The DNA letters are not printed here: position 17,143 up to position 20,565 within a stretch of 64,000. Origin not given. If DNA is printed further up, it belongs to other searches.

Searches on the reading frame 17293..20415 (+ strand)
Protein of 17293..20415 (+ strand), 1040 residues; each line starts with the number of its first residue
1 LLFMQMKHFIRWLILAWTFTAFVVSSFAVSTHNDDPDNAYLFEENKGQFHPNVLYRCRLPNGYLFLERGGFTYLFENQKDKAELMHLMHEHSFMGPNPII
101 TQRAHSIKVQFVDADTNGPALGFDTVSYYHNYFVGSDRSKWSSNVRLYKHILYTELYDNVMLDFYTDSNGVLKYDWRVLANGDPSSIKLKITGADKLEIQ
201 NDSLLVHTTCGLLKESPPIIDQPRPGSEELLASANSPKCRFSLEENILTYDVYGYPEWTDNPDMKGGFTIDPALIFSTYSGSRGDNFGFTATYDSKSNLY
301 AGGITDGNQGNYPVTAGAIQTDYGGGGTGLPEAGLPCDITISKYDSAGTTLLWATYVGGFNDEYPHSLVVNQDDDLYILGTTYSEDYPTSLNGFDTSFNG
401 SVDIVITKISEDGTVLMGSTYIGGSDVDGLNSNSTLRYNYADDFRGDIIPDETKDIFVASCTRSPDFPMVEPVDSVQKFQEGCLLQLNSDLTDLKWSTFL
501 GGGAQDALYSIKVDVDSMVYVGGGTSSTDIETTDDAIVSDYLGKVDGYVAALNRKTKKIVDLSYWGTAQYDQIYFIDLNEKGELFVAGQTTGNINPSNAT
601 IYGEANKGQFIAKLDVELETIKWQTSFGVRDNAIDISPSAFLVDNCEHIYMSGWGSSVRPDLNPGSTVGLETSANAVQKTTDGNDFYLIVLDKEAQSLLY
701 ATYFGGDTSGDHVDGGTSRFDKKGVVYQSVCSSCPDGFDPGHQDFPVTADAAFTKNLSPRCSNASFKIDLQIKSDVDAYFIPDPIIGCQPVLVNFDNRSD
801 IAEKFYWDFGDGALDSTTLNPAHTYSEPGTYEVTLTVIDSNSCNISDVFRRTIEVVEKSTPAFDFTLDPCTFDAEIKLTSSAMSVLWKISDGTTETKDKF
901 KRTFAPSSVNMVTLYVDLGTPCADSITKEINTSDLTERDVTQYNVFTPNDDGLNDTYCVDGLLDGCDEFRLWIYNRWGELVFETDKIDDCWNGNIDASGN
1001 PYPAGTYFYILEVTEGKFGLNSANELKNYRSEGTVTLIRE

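Call 27: search_protein_families(library=pfam, proteins=[window:17293-20415:+], max_evalue=0.00001)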
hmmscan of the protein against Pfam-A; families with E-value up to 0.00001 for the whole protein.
window:17293-20415:+ (1040 aa): 4 families
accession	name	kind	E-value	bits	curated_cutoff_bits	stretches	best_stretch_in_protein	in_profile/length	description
PF25778.1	DUF7948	-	2.4e-44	152.4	27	1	42-255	1-203/214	Domain of unknown function (DUF7948)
PF13585.12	CHU_C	-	4.6e-21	75.2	27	1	942-1015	3-74/86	CHU_C Type IX secretion signal domain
PF18911.6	PKD_4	-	1.7e-18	66.9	27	1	800-847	31-79/85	PKD domain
PF00801.26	PKD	-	8.3e-11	42.2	23.5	1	804-842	31-70/80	PKD domain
